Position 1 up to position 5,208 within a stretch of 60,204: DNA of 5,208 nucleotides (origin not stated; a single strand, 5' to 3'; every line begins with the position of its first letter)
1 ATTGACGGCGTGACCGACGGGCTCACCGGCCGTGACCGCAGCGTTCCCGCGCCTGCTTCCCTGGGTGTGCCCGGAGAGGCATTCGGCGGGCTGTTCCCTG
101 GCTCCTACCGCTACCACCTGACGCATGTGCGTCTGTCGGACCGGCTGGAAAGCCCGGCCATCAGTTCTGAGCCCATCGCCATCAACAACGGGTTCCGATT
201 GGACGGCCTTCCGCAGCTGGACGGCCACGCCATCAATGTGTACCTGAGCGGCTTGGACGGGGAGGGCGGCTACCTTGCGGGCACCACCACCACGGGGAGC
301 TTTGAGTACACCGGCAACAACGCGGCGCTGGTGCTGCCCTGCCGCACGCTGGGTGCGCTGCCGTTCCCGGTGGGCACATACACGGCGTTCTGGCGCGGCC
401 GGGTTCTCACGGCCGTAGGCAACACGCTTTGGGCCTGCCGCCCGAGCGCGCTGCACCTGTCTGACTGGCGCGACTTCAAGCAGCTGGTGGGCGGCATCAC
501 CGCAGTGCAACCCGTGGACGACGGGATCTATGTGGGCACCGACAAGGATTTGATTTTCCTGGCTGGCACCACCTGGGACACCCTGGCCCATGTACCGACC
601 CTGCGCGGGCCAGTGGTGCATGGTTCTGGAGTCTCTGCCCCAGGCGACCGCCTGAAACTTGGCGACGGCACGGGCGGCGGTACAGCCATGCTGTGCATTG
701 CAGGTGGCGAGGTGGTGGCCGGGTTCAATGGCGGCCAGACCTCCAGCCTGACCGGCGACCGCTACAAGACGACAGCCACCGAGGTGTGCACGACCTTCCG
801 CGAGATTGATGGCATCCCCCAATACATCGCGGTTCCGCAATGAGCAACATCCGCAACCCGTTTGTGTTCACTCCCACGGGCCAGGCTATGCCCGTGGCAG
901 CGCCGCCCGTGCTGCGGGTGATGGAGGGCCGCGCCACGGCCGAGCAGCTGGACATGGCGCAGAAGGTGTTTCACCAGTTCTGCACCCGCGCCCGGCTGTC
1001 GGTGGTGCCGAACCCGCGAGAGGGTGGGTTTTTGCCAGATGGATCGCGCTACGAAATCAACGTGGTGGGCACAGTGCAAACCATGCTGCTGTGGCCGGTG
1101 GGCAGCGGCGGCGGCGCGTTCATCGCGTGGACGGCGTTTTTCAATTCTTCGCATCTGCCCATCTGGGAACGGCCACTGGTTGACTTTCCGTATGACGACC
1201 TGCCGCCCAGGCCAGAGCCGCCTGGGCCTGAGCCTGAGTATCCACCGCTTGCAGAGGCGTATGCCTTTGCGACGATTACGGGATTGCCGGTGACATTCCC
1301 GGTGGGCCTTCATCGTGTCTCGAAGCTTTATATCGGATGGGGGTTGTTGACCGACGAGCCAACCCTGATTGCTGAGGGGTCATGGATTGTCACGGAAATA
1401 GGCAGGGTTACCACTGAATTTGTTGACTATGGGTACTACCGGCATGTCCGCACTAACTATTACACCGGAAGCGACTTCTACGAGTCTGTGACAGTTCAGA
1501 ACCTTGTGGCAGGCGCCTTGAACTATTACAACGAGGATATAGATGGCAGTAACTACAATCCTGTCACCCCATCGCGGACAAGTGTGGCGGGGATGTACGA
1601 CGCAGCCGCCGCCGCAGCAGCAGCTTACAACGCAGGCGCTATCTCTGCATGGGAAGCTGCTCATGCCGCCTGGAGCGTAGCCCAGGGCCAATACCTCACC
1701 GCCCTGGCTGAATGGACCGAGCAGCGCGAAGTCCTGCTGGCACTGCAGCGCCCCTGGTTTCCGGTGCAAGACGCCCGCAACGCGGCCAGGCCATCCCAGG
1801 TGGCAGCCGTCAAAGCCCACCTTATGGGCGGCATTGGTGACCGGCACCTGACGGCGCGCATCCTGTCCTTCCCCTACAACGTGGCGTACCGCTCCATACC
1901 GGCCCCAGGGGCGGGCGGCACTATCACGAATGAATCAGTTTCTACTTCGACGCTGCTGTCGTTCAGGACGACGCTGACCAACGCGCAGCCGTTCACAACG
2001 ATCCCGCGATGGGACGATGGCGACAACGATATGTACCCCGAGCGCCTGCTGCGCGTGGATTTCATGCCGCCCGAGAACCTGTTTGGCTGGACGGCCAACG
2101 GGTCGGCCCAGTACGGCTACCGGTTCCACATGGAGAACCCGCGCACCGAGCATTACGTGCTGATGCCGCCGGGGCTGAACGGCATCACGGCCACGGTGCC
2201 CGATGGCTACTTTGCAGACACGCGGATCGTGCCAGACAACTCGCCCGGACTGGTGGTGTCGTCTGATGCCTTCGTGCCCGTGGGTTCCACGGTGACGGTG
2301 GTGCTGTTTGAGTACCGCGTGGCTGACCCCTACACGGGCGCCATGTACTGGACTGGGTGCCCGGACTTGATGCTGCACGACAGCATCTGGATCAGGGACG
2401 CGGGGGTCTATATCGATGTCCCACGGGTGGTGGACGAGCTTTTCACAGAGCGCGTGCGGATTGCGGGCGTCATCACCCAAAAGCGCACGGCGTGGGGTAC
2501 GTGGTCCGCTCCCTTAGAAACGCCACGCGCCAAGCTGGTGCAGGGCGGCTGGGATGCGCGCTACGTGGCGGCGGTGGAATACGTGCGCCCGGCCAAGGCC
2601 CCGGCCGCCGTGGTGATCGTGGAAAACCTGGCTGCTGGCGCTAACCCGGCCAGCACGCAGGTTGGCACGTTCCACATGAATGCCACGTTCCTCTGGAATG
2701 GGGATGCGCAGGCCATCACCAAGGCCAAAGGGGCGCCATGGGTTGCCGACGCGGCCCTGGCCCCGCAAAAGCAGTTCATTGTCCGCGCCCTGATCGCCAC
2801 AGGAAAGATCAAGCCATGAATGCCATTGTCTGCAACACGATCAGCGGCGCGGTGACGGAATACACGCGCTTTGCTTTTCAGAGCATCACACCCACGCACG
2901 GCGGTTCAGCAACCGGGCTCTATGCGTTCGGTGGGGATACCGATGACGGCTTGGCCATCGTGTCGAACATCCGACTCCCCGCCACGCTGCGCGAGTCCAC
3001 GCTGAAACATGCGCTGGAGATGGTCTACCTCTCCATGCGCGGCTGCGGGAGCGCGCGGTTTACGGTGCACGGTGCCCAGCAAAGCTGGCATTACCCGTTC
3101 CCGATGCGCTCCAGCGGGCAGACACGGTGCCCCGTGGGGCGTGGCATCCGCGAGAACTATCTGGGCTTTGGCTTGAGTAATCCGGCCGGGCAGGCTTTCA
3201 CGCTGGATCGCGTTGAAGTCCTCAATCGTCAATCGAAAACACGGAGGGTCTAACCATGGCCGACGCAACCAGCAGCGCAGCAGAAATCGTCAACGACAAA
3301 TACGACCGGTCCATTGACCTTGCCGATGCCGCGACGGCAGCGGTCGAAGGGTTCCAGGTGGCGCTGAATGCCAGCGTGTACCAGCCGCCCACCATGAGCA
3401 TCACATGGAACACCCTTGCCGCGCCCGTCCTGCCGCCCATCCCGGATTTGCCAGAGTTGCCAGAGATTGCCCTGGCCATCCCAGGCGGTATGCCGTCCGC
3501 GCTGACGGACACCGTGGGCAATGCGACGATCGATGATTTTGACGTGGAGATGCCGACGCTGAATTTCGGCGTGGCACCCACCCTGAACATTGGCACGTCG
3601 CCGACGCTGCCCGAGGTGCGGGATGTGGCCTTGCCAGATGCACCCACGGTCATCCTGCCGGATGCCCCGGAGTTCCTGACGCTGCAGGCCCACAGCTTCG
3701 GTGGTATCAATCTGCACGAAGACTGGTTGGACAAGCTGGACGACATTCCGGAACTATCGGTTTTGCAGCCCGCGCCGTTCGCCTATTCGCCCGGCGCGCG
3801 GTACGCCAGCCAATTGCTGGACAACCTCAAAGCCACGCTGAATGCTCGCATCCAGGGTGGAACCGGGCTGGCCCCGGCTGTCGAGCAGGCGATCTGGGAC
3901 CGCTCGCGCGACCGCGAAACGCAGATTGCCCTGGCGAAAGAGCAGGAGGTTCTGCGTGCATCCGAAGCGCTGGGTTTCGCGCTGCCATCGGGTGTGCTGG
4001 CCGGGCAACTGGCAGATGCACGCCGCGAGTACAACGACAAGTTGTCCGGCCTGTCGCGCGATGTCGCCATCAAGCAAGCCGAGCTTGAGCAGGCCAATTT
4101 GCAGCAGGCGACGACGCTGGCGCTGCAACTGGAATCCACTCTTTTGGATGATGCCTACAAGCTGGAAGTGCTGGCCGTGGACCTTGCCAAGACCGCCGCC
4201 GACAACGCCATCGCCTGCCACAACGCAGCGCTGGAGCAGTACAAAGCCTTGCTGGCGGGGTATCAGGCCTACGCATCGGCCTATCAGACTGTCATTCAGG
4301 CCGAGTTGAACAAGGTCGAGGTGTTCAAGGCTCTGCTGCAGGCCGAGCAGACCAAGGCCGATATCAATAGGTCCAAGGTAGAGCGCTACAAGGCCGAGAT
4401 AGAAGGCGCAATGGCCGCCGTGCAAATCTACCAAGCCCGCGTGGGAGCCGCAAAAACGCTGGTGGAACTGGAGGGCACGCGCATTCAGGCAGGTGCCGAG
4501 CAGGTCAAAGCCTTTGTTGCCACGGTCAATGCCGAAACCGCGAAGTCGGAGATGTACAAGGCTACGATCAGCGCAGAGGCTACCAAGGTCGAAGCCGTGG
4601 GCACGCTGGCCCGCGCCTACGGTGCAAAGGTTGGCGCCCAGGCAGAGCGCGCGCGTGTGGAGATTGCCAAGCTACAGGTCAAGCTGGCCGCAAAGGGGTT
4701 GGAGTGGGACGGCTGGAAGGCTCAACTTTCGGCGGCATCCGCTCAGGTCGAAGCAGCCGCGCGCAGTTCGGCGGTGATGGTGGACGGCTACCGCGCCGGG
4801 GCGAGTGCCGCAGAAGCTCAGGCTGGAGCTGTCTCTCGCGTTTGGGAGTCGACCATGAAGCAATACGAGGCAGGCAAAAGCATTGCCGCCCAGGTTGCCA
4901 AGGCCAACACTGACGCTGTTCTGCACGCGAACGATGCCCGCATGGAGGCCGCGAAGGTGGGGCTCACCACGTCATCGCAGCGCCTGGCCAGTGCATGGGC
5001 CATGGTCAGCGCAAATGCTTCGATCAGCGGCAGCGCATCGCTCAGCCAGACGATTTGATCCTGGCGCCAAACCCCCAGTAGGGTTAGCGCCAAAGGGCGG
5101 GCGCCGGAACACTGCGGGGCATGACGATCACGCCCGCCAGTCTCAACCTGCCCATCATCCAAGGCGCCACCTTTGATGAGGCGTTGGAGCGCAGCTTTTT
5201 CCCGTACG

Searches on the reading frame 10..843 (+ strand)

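Call 18: search_protein_families(library=phrogs, proteins=[window:10-843:+], max_evalue=0.001)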
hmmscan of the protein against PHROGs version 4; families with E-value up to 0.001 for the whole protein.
window:10-843:+ (277 aa): 1 family
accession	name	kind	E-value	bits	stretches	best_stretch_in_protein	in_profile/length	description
phrog_8040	-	connector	8.2e-65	220.2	1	2-271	120-391/396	head closure Hc3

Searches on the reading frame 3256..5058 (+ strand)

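Call 18: search_protein_families(library=phrogs, proteins=[window:3256-5058:+], max_evalue=0.001)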
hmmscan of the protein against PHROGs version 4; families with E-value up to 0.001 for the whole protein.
window:3256-5058:+ (600 aa): 2 families
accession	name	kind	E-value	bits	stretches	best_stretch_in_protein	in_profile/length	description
phrog_10969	-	unknown function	1.8e-155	519.8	1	5-598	11-616/632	-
phrog_36971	-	unknown function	0.00021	21.8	1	202-298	108-204/318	-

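Call 50: search_protein_families(library=pfam, proteins=[window:3256-5058:+], max_evalue=0.01)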
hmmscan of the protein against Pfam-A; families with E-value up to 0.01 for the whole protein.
window:3256-5058:+ (600 aa): 0 families
